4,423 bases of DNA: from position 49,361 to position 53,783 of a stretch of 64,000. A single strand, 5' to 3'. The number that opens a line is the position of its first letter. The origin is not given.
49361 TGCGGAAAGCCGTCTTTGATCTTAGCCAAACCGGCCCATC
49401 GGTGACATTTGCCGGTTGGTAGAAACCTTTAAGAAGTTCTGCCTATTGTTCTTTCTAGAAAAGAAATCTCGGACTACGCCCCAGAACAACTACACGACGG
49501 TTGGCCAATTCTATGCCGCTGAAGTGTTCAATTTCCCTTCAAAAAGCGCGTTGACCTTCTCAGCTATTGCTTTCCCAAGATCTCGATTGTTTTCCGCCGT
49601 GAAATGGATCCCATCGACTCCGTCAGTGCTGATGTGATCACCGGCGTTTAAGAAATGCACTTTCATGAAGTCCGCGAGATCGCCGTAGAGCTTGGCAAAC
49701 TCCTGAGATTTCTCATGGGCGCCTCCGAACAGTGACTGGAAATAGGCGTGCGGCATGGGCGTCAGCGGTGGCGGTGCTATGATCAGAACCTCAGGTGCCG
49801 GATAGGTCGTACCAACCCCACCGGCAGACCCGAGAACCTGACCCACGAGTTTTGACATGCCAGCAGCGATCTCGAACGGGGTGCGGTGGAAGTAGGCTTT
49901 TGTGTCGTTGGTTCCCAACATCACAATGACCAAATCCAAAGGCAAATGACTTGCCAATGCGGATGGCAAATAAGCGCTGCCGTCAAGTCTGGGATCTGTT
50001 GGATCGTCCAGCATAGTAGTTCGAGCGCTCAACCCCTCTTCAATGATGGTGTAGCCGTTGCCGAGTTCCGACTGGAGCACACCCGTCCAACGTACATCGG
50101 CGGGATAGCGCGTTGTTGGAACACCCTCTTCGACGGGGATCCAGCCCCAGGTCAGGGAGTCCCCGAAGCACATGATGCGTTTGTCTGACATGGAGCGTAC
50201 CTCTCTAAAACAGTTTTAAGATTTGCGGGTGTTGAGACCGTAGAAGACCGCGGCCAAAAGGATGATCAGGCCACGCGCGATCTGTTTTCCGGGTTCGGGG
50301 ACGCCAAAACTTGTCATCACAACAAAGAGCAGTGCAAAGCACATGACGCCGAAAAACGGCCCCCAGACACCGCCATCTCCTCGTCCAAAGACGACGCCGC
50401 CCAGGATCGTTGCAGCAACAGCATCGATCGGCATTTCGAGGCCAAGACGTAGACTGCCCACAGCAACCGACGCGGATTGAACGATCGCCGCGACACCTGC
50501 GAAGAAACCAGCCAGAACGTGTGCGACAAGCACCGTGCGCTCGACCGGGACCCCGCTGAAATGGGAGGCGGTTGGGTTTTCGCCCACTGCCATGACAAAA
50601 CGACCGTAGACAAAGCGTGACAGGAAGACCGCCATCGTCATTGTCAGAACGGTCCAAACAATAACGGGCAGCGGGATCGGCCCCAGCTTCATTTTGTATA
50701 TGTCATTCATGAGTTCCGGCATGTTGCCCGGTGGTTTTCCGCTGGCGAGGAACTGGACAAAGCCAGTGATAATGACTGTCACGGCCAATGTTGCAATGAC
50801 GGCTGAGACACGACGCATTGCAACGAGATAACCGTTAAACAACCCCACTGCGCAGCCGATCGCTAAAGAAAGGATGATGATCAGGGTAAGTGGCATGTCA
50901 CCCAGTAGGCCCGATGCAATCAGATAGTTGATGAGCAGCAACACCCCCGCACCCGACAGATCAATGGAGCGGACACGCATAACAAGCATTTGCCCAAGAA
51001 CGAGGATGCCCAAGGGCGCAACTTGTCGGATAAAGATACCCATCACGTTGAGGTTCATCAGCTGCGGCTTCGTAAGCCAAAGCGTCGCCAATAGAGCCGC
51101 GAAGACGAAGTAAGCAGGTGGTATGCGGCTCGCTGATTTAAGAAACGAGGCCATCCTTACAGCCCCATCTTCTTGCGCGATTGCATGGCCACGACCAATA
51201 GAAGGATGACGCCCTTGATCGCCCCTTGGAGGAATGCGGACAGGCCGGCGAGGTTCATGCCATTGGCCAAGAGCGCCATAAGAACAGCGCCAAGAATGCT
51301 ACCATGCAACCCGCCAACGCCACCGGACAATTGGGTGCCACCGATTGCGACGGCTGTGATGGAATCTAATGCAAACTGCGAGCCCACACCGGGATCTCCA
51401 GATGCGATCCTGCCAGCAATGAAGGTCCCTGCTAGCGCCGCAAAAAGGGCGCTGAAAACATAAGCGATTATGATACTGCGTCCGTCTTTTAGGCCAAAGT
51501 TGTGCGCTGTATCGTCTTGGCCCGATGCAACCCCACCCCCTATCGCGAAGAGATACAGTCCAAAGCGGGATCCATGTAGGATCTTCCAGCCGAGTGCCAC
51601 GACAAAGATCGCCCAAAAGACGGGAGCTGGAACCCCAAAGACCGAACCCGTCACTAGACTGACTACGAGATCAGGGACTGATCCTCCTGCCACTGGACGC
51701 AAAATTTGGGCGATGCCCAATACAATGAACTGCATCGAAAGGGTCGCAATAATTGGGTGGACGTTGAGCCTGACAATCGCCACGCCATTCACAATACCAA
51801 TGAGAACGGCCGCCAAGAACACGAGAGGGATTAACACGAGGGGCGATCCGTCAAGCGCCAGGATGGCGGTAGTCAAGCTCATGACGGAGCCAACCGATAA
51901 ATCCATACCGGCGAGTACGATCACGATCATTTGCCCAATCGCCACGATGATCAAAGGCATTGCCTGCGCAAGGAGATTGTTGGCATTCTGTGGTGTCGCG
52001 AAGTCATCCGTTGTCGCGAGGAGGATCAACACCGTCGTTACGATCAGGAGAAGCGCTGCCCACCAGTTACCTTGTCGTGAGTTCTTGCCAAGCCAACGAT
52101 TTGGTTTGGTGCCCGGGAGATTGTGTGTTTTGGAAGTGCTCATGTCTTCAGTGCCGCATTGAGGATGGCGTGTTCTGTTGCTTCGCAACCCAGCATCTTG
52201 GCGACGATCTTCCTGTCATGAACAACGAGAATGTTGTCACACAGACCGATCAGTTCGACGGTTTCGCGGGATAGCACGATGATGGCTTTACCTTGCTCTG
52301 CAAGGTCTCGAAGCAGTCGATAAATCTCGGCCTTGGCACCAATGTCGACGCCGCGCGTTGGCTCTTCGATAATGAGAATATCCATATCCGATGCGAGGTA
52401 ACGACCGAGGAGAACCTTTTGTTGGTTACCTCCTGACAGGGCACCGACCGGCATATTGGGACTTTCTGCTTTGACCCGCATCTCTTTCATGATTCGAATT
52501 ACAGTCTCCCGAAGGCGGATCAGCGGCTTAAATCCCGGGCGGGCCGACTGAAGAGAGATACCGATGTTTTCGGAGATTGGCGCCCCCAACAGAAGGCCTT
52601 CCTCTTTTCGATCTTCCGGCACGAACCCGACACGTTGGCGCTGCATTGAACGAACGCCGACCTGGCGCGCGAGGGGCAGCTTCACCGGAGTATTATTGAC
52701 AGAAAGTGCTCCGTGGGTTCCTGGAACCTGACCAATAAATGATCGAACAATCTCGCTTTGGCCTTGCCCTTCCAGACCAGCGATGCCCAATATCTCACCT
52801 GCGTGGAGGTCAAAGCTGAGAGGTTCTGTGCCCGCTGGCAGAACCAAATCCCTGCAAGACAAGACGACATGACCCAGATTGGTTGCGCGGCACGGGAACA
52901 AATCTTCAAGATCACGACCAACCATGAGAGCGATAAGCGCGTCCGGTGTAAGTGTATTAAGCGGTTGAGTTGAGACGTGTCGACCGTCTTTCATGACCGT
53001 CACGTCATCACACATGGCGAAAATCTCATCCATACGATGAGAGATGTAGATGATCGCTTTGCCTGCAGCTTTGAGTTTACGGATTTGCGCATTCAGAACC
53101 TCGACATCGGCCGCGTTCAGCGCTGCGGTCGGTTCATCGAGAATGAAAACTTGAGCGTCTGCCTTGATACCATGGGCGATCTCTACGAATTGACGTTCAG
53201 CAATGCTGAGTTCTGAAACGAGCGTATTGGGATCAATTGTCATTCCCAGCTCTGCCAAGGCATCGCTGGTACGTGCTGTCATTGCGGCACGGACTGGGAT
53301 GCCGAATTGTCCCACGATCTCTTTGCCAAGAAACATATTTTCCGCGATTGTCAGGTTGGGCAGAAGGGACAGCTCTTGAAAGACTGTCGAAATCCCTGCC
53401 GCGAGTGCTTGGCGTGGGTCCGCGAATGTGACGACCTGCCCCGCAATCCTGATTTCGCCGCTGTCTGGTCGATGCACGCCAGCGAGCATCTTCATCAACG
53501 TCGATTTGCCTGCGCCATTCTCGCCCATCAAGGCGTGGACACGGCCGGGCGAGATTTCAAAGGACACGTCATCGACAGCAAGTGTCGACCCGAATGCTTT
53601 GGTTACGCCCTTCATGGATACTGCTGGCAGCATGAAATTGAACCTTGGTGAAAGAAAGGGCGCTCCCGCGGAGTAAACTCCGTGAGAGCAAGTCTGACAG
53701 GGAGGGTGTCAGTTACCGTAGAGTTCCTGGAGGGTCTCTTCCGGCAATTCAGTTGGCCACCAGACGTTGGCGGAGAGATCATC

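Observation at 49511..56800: MsAcT-like acyltransferase embedded in a sugar-import operon with a second SGNH enzyme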

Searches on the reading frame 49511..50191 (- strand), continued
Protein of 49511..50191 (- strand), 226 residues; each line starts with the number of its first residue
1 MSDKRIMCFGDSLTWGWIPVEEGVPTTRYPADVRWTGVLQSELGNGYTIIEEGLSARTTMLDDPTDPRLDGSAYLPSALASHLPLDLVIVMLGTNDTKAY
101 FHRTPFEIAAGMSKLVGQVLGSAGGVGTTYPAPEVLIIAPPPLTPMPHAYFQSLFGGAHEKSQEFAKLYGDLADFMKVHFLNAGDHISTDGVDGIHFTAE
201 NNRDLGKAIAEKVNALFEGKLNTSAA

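Call 80: search_protein_families(library=ncbifam, proteins=[L047:9648-11177:+, L047:11185-12699:+, L047:12731-14641:+, L044:9526-11220:+, L044:11265-13292:+, L044:13289-14803:+], max_evalue=1e-30)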
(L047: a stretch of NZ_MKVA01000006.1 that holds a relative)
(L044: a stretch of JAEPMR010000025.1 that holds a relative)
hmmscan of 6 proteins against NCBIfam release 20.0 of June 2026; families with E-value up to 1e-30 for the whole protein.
L047:9648-11177:+ (509 aa): 5 families
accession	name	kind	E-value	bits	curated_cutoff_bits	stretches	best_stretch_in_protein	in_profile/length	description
NF008899.0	PRK12266.1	equivalog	9.8e-235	779.8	360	1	4-503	4-503/508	glycerol-3-phosphate dehydrogenase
NF009906.0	PRK13369.1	equivalog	3.6e-227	754.8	352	1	4-501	4-500/502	glycerol-3-phosphate dehydrogenase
NF033461.1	glycerol3P_ox_1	equivalog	3e-61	207.5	840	1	4-331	16-354/607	type 1 glycerol-3-phosphate oxidase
TIGR03377.1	glycerol3P_GlpA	equivalog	4e-44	151.1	552.8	1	9-396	2-379/530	anaerobic glycerol-3-phosphate dehydrogenase subunit GlpA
NF008313.0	PRK11101.1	equivalog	9.2e-33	113.6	425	1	7-485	9-470/548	anaerobic glycerol-3-phosphate dehydrogenase subunit A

L047:11185-12699:+ (504 aa): 5 families
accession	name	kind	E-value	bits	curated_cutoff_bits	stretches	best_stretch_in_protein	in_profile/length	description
NF000756.0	PRK00047.1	subfamily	2.3e-211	702.5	498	1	3-500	4-500/502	glycerol kinase GlpK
TIGR01311.1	glycerol_kin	equivalog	8.7e-202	670.8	590.35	1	5-495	2-494/496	glycerol kinase GlpK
TIGR01312.1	XylB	equivalog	5.2e-56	190.1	380.25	1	8-455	2-441/481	xylulokinase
NF008187.0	PRK10939.1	equivalog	2e-32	112.5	528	1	3-500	3-509/521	autoinducer-2 kinase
TIGR01314.1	gntK_FGGY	equivalog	1.2e-31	109.8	648.55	1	5-454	1-452/505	gluconokinase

L047:12731-14641:+ (636 aa): 42 families (the best 25 are shown)
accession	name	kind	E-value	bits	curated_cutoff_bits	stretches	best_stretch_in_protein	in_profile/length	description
NF001208.0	PRK00174.1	subfamily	0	1036.3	657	1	4-633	20-645/649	acetate--CoA ligase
TIGR02188.1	Ac_CoA_lig_AcsA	equivalog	2.9e-302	1003.6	724.95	1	9-630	3-627/629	acetate--CoA ligase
NF007815.0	PRK10524.1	equivalog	2.9e-180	600.9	955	1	12-627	3-621/629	propionate--CoA ligase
TIGR02316.1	propion_prpE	equivalog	1.1e-165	552.9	827.4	1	13-626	3-619/628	propionate--CoA ligase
NF003313.0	PRK04319.1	equivalog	1.9e-152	508.4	729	1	42-621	21-573/574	acetate--CoA ligase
NF002937.0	PRK03584.1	subfamily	1.8e-99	333.7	639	1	4-630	29-649/657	acetoacetate--CoA ligase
TIGR01217.1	ac_ac_CoA_syn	equivalog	1.4e-76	258.1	520.9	1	4-607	28-624/652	acetoacetate--CoA ligase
NF047394.1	AcylCoAsynMbcS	equivalog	1.4e-74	251.7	850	1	72-608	19-521/525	acyl-CoA synthetase MbcS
NF004837.0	PRK06187.1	subfamily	2.5e-70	237.2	476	1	67-609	10-524/531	long-chain-fatty-acid--CoA ligase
TIGR02262.1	benz_CoA_lig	subfamily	5.3e-61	206.9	375.25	1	64-605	3-507/508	benzoate-CoA ligase family protein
NF005714.0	PRK07529.1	subfamily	4.6e-58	197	632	1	66-608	31-577/640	acyl-CoA synthetase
NF006181.0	PRK08314.1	subfamily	2.8e-51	174.4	705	1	94-609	47-556/563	long-chain-fatty-acid--CoA ligase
NF006182.0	PRK08316.1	subfamily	5.8e-51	173.5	663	1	71-608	17-518/523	fatty acyl-CoA synthetase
NF053567.1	HBDA_AROS1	equivalog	2.8e-50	171.2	1000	1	61-607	9-519/523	3-hydroxybenzoate--CoA ligase HbdA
TIGR03098.1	ligase_PEP_1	hypoth_equivalog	7.7e-47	159.9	592.35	0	93-264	22-184/517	acyl-CoA ligase (AMP-forming), exosortase A system-associated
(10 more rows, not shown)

L044:9526-11220:+ (564 aa): 4 families
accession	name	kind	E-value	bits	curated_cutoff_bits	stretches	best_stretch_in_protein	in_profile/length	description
NF008899.0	PRK12266.1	equivalog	5e-216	718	360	1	39-557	4-502/508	glycerol-3-phosphate dehydrogenase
NF009906.0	PRK13369.1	equivalog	2.6e-202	672.8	352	2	145-556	88-500/502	glycerol-3-phosphate dehydrogenase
NF033461.1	glycerol3P_ox_1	equivalog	5.9e-64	216.4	840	0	201-389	162-356/607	type 1 glycerol-3-phosphate oxidase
TIGR03377.1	glycerol3P_GlpA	equivalog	8.5e-40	136.8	552.8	0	195-527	125-448/530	anaerobic glycerol-3-phosphate dehydrogenase subunit GlpA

L044:11265-13292:+ (675 aa): 38 families (the best 25 are shown)
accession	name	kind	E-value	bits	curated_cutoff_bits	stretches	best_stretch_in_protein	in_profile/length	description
NF001208.0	PRK00174.1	subfamily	0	1105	657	1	22-670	5-646/649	acetate--CoA ligase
TIGR02188.1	Ac_CoA_lig_AcsA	equivalog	0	1036.5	724.95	1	42-667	3-628/629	acetate--CoA ligase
NF007815.0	PRK10524.1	equivalog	1.4e-181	605.3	955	1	44-664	2-622/629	propionate--CoA ligase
TIGR02316.1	propion_prpE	equivalog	1.6e-162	542.4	827.4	1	45-664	2-621/628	propionate--CoA ligase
NF003313.0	PRK04319.1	equivalog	1.2e-154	515.7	729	1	78-657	24-573/574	acetate--CoA ligase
NF002937.0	PRK03584.1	subfamily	1.2e-101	341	639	1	38-667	30-650/657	acetoacetate--CoA ligase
TIGR01217.1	ac_ac_CoA_syn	equivalog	1.1e-81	274.9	520.9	1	38-645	29-626/652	acetoacetate--CoA ligase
NF047394.1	AcylCoAsynMbcS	equivalog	2.2e-78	264.2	850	1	103-644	17-521/525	acyl-CoA synthetase MbcS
NF004837.0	PRK06187.1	subfamily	1.6e-67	227.9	476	1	101-645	11-524/531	long-chain-fatty-acid--CoA ligase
TIGR02262.1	benz_CoA_lig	subfamily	6.3e-55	186.8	375.25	1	97-641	3-507/508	benzoate-CoA ligase family protein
NF005714.0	PRK07529.1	subfamily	3.2e-53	181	632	1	102-649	34-582/640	acyl-CoA synthetase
NF053567.1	HBDA_AROS1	equivalog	6e-48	163.5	1000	1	94-642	9-518/523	3-hydroxybenzoate--CoA ligase HbdA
NF006182.0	PRK08316.1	subfamily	7.3e-48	163.3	663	1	102-645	15-519/523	fatty acyl-CoA synthetase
NF006181.0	PRK08314.1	subfamily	3.1e-46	157.8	705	1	127-646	47-557/563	long-chain-fatty-acid--CoA ligase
TIGR01733.1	AA-adenyl-dom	subfamily_domain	6.2e-42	143.8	317.4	1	131-571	1-409/409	amino acid adenylation domain-containing protein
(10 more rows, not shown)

L044:13289-14803:+ (504 aa): 5 families
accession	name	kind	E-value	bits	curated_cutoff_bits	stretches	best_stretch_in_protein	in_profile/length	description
NF000756.0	PRK00047.1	subfamily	5.5e-214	711.1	498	1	2-496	3-496/502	glycerol kinase GlpK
TIGR01311.1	glycerol_kin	equivalog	4.7e-208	691.5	590.35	1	4-495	1-494/496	glycerol kinase GlpK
TIGR01312.1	XylB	equivalog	1.4e-58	198.7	380.25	1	9-471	3-458/481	xylulokinase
NF008187.0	PRK10939.1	equivalog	5.7e-38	130.8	528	0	3-319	3-316/521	autoinducer-2 kinase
TIGR01314.1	gntK_FGGY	equivalog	4.1e-32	111.4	648.55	1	5-460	1-458/505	gluconokinase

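Call 83: search_protein_families(library=pfam, alignment_id=A3, max_evalue=0.00001)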
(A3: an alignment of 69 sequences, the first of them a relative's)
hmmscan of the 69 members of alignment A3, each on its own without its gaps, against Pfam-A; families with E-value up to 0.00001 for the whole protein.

A. member 1, L003:8726-10327:+ (534 aa): 0 families

B. families by the number of members that match (of 69 scanned): 38 families (the first 25 are shown)
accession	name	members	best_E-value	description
PF01266.30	DAO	3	2.8e-64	FAD dependent oxidoreductase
PF16901.10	DAO_C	3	2.4e-11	C-terminal domain of alpha-glycerophosphate oxidase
PF13379.11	NMT1_2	2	1.6e-94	NMT1-like family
PF00501.34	AMP-binding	2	9.3e-85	AMP-binding enzyme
PF00370.27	FGGY_N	2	8.7e-72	FGGY family of carbohydrate kinases, N-terminal domain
PF02782.22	FGGY_C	2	2.3e-40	FGGY family of carbohydrate kinases, C-terminal domain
PF00005.33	ABC_tran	2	7.5e-32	ABC transporter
PF03358.20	FMN_red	2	2.9e-28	NADPH-dependent FMN reductase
PF13193.12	AMP-binding_C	2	1.7e-27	AMP-binding enzyme C-terminal domain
PF07729.17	FCD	2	2.8e-21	FCD domain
PF16177.11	ACAS_N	2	3e-19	Acetyl-coenzyme A synthetase N-terminus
PF00561.26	Abhydrolase_1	2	2e-16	alpha/beta hydrolase fold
PF13472.12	Lipase_GDSL_2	2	8.4e-12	GDSL-like Lipase/Acylhydrolase family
PF00657.28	Lipase_GDSL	2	1.4e-09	GDSL-like Lipase/Acylhydrolase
PF02525.22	Flavodoxin_2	2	2.9e-07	Flavodoxin-like fold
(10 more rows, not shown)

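Call 92: search_protein_families(library=ncbifam, proteins=[L006:8784-10385:+], max_evalue=1e-40)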
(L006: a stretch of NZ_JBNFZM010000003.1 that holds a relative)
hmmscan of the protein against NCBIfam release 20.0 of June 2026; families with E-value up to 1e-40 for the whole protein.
L006:8784-10385:+ (534 aa): 3 families
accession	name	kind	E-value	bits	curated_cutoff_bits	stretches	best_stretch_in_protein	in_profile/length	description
NF008899.0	PRK12266.1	equivalog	1.6e-208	693.3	360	1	4-525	3-504/508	glycerol-3-phosphate dehydrogenase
NF009906.0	PRK13369.1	equivalog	4.7e-199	662.1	352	2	114-519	91-497/502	glycerol-3-phosphate dehydrogenase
NF033461.1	glycerol3P_ox_1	equivalog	2e-58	198.1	840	0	167-355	162-356/607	type 1 glycerol-3-phosphate oxidase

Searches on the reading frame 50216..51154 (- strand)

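Call 5: search_protein_families(library=pfam, proteins=[window:50216-51154:-])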
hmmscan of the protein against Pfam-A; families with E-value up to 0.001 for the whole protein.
window:50216-51154:- (312 aa): 1 family
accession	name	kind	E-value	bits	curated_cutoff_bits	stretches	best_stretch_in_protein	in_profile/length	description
PF02653.21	BPD_transp_2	-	4e-29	102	26.8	1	41-301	5-268/269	Branched-chain amino acid transport system / permease component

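Call 30: search_protein_families(library=ncbifam, proteins=[window:50216-51154:-], max_evalue=0.00001)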
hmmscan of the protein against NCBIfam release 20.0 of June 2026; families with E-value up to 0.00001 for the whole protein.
window:50216-51154:- (312 aa): 9 families
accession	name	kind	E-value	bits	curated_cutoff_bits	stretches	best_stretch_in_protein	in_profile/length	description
NF008441.0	PRK11285.1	equivalog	1.3e-31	109.9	378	1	16-306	34-324/333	L-arabinose ABC transporter permease AraH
NF040906.3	GguB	equivalog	3.1e-29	102.3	450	2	160-308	224-372/375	multiple monosaccharide ABC transporter permease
NF007067.0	PRK09512.1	equivalog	1.1e-27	97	398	1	21-303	29-315/321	ribose ABC transporter permease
NF007014.0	PRK09478.1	equivalog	3.3e-26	92.4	386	1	15-303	19-326/336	galactose/methyl galactoside ABC transporter permease MglC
NF011961.0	PRK15432.1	equivalog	1.5e-23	83.6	388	1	14-306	13-305/344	autoinducer 2 ABC transporter permease LsrC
NF041862.1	YtfT_transport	equivalog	5.9e-20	71.7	535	1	43-256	61-275/339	galactofuranose ABC transporter, ATP-binding protein YtfT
NF007252.0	PRK09699.1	equivalog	6e-20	71.8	396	1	30-301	44-317/326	D-allose ABC transporter permease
NF008630.0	PRK11618.1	equivalog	1.1e-19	70.9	363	1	16-280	14-283/331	galactofuranose ABC transporter, permease protein YjfF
NF011612.1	PRK15038.1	equivalog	1.2e-19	70.7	500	1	26-298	20-298/322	autoinducer 2 ABC transporter permease LsrD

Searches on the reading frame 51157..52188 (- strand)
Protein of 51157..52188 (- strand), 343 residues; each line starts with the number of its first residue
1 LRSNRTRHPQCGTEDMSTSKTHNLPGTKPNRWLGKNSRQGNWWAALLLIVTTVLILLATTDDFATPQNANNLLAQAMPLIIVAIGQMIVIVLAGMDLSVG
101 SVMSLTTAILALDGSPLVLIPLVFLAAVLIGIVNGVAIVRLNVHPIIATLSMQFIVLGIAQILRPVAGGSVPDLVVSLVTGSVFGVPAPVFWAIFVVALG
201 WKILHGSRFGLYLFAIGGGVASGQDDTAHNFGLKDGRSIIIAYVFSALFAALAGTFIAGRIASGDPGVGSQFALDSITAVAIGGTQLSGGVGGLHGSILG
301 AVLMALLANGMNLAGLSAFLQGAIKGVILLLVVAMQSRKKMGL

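Call 5: search_protein_families(library=pfam, proteins=[window:51157-52188:-])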
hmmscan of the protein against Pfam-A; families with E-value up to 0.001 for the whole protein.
window:51157-52188:- (343 aa): 1 family
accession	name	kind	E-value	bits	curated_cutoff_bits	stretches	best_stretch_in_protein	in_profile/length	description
PF02653.21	BPD_transp_2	-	3.1e-26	92.5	26.8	1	70-333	3-269/269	Branched-chain amino acid transport system / permease component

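Call 30: search_protein_families(library=ncbifam, proteins=[window:51157-52188:-], max_evalue=0.00001)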
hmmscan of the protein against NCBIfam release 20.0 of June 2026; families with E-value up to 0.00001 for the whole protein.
window:51157-52188:- (343 aa): 9 families
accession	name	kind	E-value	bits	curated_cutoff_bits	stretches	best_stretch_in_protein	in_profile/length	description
NF007067.0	PRK09512.1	equivalog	2.5e-46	158.4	398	1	47-339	24-320/321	ribose ABC transporter permease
NF008441.0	PRK11285.1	equivalog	2.2e-38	132.2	378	1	45-340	31-327/333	L-arabinose ABC transporter permease AraH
NF007014.0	PRK09478.1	equivalog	7.7e-37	127.4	386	1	44-340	20-332/336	galactose/methyl galactoside ABC transporter permease MglC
NF040906.3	GguB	equivalog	1e-34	120.4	450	2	177-336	215-369/375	multiple monosaccharide ABC transporter permease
NF008630.0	PRK11618.1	equivalog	3.2e-29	102.2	363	1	43-337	10-310/331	galactofuranose ABC transporter, permease protein YjfF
NF007252.0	PRK09699.1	equivalog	1.1e-28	100.5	396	1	47-336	31-321/326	D-allose ABC transporter permease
NF041862.1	YtfT_transport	equivalog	4.1e-27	95.2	535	1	71-340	58-328/339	galactofuranose ABC transporter, ATP-binding protein YtfT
NF011612.1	PRK15038.1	equivalog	3.1e-22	79.2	500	1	42-337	4-306/322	autoinducer 2 ABC transporter permease LsrD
NF011961.0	PRK15432.1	equivalog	2.3e-17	63.3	388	1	44-340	11-308/344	autoinducer 2 ABC transporter permease LsrC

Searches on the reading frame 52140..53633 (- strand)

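Call 5: search_protein_families(library=pfam, proteins=[window:52140-53633:-])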
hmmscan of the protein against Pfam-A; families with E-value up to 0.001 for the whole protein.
window:52140-53633:- (497 aa): 4 families
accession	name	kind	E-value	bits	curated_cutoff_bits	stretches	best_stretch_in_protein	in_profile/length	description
PF00005.33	ABC_tran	-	3.2e-52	177.2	25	2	21-170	2-137/137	ABC transporter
PF13304.12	AAA_21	-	2.8e-08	34.6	27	0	394-452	233-294/304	AAA domain, putative AbiEii toxin, Type IV TA system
PF13604.12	AAA_30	-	0.00059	20.1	27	0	28-72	16-54/191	AAA domain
PF13555.12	AAA_29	-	0.00062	19.9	27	0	21-47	13-39/61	P-loop containing region of AAA domain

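Call 30: search_protein_families(library=ncbifam, proteins=[window:52140-53633:-], max_evalue=0.00001)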
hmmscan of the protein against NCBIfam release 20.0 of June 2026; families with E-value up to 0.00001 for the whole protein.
window:52140-53633:- (497 aa): 188 families (the best 25 are shown)
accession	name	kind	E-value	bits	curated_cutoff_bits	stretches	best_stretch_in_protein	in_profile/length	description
NF008442.0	PRK11288.1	equivalog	3.3e-149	497.4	689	1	3-496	6-497/504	L-arabinose ABC transporter ATP-binding protein AraG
NF010069.0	PRK13549.1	equivalog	1.5e-137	459.2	699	1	5-496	6-503/513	xylose ABC transporter ATP-binding protein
NF008030.0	PRK10762.1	equivalog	2.3e-132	442.3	745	1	5-495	5-492/501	ribose ABC transporter ATP-binding protein RbsA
NF041861.1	YtfR_transport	equivalog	4.5e-128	427.7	850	1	6-493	3-489/492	galactofuranose ABC transporter, ATP-binding protein YtfR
TIGR02633.1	xylG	equivalog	9.6e-126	420.2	723.65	1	6-495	3-500/500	D-xylose ABC transporter ATP-binding protein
NF007253.0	PRK09700.1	equivalog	1.1e-122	410.2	772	1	3-495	4-507/510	D-allose ABC transporter ATP-binding protein AlsA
NF040905.2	GguA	equivalog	3.9e-121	404.9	810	1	6-492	3-498/500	multiple monosaccharide ABC transporter ATP-binding protein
NF008215.0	PRK10982.1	equivalog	1.5e-119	399.9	828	1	5-493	14-501/506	galactose/methyl galactoside ABC transporter ATP-binding protein MglA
NF047930.1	ABC_ATP_B6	equivalog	4.9e-107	358.6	670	1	4-480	2-494/510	putative B6 ABC transporter ATP-binding protein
NF011967.0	PRK15439.1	equivalog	2e-105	353.2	586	1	3-494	10-499/510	autoinducer 2 ABC transporter ATP-binding protein LsrA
TIGR01188.1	drrA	subfamily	7.7e-57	192.9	312.45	2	12-227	1-210/302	daunorubicin resistance ABC transporter, ATP-binding protein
NF010060.0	PRK13537.1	equivalog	1.6e-53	181.6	521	2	3-247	14-247/314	nodulation factor ABC transporter ATP-binding protein NodI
NF010059.0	PRK13536.1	equivalog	2e-52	178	549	2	4-253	43-281/342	nodulation factor ABC transporter ATP-binding protein NodI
TIGR04521.1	ECF_ATPase_2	equivalog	5.9e-51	173.2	330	2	17-223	18-227/279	energy-coupling factor transporter ATPase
TIGR01288.1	nodI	equivalog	6.2e-51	173.2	424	2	4-257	4-246/303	nodulation factor ABC transporter ATP-binding protein NodI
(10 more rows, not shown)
